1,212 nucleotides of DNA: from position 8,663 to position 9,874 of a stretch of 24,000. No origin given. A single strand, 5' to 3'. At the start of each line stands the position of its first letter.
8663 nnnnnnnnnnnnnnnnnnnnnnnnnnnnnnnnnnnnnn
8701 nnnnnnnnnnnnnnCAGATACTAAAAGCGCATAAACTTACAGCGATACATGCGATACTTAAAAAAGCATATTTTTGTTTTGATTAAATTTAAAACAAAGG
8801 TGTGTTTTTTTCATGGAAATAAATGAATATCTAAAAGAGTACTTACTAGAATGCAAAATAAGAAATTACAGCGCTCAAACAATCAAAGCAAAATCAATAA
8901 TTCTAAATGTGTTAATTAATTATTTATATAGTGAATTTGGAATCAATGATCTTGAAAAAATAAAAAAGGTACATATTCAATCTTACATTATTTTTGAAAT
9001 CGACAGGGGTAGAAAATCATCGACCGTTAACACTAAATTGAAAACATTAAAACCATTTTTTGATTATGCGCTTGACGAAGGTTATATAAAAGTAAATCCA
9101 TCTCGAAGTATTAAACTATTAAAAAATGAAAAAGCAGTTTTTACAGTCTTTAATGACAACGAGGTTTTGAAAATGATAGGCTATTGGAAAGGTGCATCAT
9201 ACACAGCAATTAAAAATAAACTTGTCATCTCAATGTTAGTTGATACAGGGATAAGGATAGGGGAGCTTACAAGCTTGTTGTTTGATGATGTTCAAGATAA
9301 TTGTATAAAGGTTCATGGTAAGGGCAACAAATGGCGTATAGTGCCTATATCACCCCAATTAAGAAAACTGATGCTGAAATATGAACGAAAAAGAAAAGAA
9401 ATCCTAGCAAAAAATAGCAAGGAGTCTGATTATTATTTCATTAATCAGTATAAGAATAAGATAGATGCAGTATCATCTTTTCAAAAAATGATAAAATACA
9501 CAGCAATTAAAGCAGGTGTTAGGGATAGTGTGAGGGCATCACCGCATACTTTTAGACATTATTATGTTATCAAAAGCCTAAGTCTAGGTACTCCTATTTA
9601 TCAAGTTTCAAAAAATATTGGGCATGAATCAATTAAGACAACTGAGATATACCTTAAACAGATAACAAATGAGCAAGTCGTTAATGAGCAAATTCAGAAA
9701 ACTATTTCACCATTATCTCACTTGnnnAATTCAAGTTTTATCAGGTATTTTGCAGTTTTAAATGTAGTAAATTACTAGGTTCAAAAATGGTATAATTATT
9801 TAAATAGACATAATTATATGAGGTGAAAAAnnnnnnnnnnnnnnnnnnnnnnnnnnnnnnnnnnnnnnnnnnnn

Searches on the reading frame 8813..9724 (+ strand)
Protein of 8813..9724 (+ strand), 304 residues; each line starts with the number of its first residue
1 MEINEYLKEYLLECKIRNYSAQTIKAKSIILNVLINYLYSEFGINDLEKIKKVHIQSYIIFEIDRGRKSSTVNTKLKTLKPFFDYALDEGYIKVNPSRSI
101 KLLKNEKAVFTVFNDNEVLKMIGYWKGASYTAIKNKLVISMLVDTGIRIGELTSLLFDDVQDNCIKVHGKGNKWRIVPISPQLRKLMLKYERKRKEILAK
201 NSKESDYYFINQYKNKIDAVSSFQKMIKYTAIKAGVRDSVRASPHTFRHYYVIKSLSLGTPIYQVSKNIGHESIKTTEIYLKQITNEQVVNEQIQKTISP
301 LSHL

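Call 4: search_protein_families(library=pfam, proteins=[window:8813-9724:+], max_evalue=0.1)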
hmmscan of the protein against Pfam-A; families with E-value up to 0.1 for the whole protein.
window:8813-9724:+ (304 aa): 6 families
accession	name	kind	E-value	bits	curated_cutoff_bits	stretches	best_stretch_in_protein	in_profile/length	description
PF00589.27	Phage_integrase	-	3.3e-26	92.5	27.1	1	114-283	4-168/172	Phage integrase family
PF02899.23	Phage_int_SAM_1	-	4.9e-07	30.4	22.3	1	4-90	2-83/83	Phage integrase, N-terminal SAM-like domain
PF13102.12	Phage_int_SAM_5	-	3.8e-05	24.4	22.3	1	4-97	3-93/98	Phage integrase SAM-like domain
PF13495.12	Phage_int_SAM_4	-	0.0023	18.7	27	1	8-90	3-82/85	Phage integrase, N-terminal SAM-like domain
PF22022.2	Phage_int_M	-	0.042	14.5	27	0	25-100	19-93/96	Phage integrase central domain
PF25555.1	RAB3A-like_C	-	0.087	13.6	27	0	151-235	44-123/150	Rabin 8-like C-terminal domain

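Call 6: search_protein_families(library=ncbifam, proteins=[window:8813-9724:+], max_evalue=0.1)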
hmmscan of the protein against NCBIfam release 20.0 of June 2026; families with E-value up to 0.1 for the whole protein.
window:8813-9724:+ (304 aa): 12 families
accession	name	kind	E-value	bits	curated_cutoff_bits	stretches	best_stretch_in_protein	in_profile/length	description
TIGR02224.1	recomb_XerC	equivalog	7.4e-45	153.6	335.15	1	16-286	10-279/295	tyrosine recombinase XerC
NF040815.2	recomb_XerA_Arch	equivalog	1e-44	153.1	220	1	9-285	2-256/263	site-specific tyrosine recombinase/integron integrase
TIGR02225.1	recomb_XerD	equivalog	6.3e-43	147.2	329.6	1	10-289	3-279/290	site-specific tyrosine recombinase XerD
NF001399.0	PRK00283.1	subfamily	5.8e-41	140.7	279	1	3-287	9-286/300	tyrosine recombinase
NF002331.0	PRK01287.1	subfamily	2.9e-23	82.4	371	1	4-282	27-311/365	site-specific tyrosine recombinase XerC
TIGR02249.1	integrase_gron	subfamily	9.9e-20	71.1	265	2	221-303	240-314/315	integron integrase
NF003462.0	PRK05084.1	equivalog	3.3e-19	68.9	267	1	104-288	164-349/360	tyrosine recombinase XerS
NF011946.0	PRK15417.1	equivalog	9.3e-08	31.6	435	1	222-289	256-321/337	integron integrase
NF002685.0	PRK02436.1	equivalog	1.7e-05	24.8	178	1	100-282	81-245/245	site-specific tyrosine recombinase XerD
NF007371.0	PRK09871.1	subfamily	0.00056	19.5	222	1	131-280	24-171/198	tyrosine-type DNA invertase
NF007370.0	PRK09870.1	subfamily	0.0012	18.5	221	1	116-280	16-176/200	tyrosine-type DNA invertase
NF040693.1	recomb_GmtY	equivalog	0.0013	18.1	340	1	189-289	338-437/441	gamma-mobile-trio recombinase GmtY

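Call 27: search_protein_families(library=phrogs, proteins=[window:8813-9724:+], max_evalue=0.01)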
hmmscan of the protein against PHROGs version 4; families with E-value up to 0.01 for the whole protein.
window:8813-9724:+ (304 aa): 6 families
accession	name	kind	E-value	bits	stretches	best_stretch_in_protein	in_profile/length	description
phrog_1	-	integration and excision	1.6e-46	160.8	1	4-284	167-436/611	integrase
phrog_216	-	integration and excision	4.7e-30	105.7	1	72-286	15-227/301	integrase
phrog_23271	-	unknown function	6.3e-07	30.3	1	241-283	8-50/67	-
phrog_7685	-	integration and excision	1e-06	29.5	1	172-287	126-226/240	integrase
phrog_7244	-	integration and excision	2e-06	28.2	1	5-187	77-251/263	integrase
phrog_34557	-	integration and excision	9.3e-05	23.2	1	204-287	92-169/183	integrase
